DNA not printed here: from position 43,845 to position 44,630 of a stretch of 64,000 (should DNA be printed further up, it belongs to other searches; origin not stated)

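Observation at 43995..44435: Membrane-anchored coiled-coil protein built from a near-perfect 120-bp tandem repeat, wedged between MNT genes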

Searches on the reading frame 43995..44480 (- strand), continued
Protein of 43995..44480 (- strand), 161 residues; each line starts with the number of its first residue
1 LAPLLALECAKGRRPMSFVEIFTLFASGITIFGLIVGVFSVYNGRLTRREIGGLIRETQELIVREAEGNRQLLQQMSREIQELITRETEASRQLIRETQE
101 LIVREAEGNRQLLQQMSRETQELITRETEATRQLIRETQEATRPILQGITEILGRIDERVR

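Call 72: search_protein_families(library=pfam, proteins=[L031:1727-2026:+, P0113, P0059, P0098, P0093], max_evalue=0.1)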
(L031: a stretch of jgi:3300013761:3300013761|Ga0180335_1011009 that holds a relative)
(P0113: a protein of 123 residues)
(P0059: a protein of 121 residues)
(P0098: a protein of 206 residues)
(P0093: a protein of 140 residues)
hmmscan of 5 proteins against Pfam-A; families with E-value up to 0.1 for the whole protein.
L031:1727-2026:+ (99 aa): 41 families (the best 25 are shown)
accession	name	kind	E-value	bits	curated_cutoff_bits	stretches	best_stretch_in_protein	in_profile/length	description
PF01442.23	Apolipoprotein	-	7.4e-08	32.8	90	1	2-66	43-107/190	Apolipoprotein A1/A4/E domain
PF06825.17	HSBP1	-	4.2e-05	23.8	28.6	1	1-22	21-42/51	Heat shock factor binding protein 1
PF04513.17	Baculo_PEP_C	-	0.00014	22.4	38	1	4-76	35-103/140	Baculovirus polyhedron envelope protein, PEP, C terminus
PF00010.31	HLH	-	0.00024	21.3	20.7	0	42-54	13-25/53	Helix-loop-helix DNA-binding domain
PF10241.14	KxDL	-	0.00052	20.7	27.2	1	4-43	20-59/86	Uncharacterized conserved protein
PF25600.1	TRIM_CC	-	0.0013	19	30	1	3-72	9-78/142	TRIM protein coiled-coil region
PF17072.10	Spike_torovirin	-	0.0018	16.8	35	1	2-45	918-961/1272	Torovirinae spike glycoprotein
PF07889.17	DUF1664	-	0.0027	18.2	34.6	1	3-64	44-107/124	Protein of unknown function (DUF1664)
PF16043.11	DUF4795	-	0.0029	17.5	34.8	1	2-60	90-153/208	Domain of unknown function (DUF4795)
PF06705.16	SF-assemblin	-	0.0032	17.3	30.6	1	3-70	95-162/247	SF-assemblin/beta giardin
PF14023.12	Bestrophin-like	-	0.0068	16.4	32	1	21-95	114-187/232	Bestrophin-like domain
PF14643.11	DUF4455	-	0.0093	15.1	30.4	1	9-57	12-60/469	Domain of unknown function (DUF4455)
PF07464.16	ApoLp-III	-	0.011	16.3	36.3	1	1-52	45-99/146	Apolipophorin-III precursor (apoLp-III)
PF07200.18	Mod_r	-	0.011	16.2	30.1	1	4-76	24-93/146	Modifier of rudimentary (Mod(r)) protein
PF22638.1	FlgK_D1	-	0.012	15.6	28.6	1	3-64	47-107/233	Flagellar hook-associated protein FlgK helical domain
PF06295.17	ZapG-like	-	0.013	16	33.5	1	3-58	27-85/123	Z-ring associated protein G-like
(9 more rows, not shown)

P0113 (123 aa): 38 families (the best 25 are shown)
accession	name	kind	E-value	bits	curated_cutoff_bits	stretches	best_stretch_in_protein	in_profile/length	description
PF09728.14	Taxilin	-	0.00031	20.5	30.3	1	28-102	87-161/302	Myosin-like coiled-coil protein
PF24850.1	CC_BshC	-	0.0014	18.9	27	1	27-117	4-93/159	Bacillithiol biosynthesis BshC, C-terminal coiled-coil domain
PF06160.17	EzrA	-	0.0018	17.1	39.6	1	37-117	344-424/557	Septation ring formation regulator, EzrA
PF06419.17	COG6_N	-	0.0023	18.5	27.4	1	51-108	33-90/114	Conserved oligomeric complex COG6, N-terminal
PF07889.17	DUF1664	-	0.0023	18.4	34.6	1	32-98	54-120/124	Protein of unknown function (DUF1664)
PF03961.19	FapA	-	0.0025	17.9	31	1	35-103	154-227/272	Flagellar Assembly Protein A beta solenoid domain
PF09375.15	Peptidase_M75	-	0.0027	17.7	23.5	0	72-117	238-282/288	Imelysin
PF02646.22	RmuC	-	0.0029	17.2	26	1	54-119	222-287/291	RmuC family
PF18982.5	JetA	-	0.0033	16.5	26.2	1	28-110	193-284/434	Wadjet protein JetA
PF01519.22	DUF16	-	0.0046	17.9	40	1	26-108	20-98/104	Protein of unknown function DUF16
PF02601.20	Exonuc_VII_L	-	0.0052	16.8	35.9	1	33-108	144-220/315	Exonuclease VII, large subunit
PF12072.13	RNase_Y_N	-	0.0072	16.2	32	1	35-109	69-143/201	RNase Y N-terminal region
PF16526.10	CLZ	-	0.0093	16.8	26.7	1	64-117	16-69/71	C-terminal leucine zipper domain of cyclic nucleotide-gated channels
PF06295.17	ZapG-like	-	0.013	16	33.5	1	31-106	15-87/123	Z-ring associated protein G-like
PF24583.1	DUF7610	-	0.016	15.9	27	0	37-72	45-77/79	Domain of unknown function (DUF7610)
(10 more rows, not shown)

P0059 (121 aa): 7 families
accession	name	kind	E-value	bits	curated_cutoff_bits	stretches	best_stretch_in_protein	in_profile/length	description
PF20777.4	KH_SLS1_2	-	0.00013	22.7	27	0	51-75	12-36/63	SLS1 protein second KH domain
PF06456.18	Arfaptin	-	0.0025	17.9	32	1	38-92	94-147/229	Arfaptin-like domain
PF04636.18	PA26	-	0.0095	15.4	29.4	1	9-116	152-253/445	PA26 p53-induced protein (sestrin)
PF03938.19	OmpH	-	0.056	14.1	32.4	1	29-117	17-101/141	Outer membrane protein (OmpH-like)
PF09105.16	SelB-wing_1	-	0.067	13.4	25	0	52-74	32-55/59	Elongation factor SelB, winged helix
PF05478.16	Prominin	-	0.082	11.4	34.3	0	31-99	162-231/799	Prominin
PF00430.23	ATP-synt_B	-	0.088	13.3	28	0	49-112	51-114/132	ATP synthase B/B' CF(0)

P0098 (206 aa): 3 families
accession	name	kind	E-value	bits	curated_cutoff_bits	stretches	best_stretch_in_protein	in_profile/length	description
PF06103.16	DUF948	-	0.012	16.2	37.2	0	147-194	25-72/89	Bacterial protein of unknown function (DUF948)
PF12263.13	DUF3611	-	0.022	15.1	27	1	23-58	50-85/175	Protein of unknown function (DUF3611)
PF20648.2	DUF6809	-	0.056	14.7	27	1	74-133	1-61/85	Family of unknown function (DUF6809)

P0093 (140 aa): 4 families
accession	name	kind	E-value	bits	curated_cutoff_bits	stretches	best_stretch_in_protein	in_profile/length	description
PF06785.16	UPF0242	-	0.0024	18.4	33.5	1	33-121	71-159/194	Uncharacterised protein family (UPF0242) N-terminus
PF00901.23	Orbi_VP5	-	0.031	13.2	27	1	41-138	111-209/506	Orbivirus outer capsid protein VP5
PF10199.14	Adaptin_binding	-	0.037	15.3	32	1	64-129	35-97/98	Alpha and gamma adaptin binding protein p34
PF06013.18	WXG100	-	0.038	14.7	27.3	1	57-124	9-77/86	Proteins of 100 residues with WXG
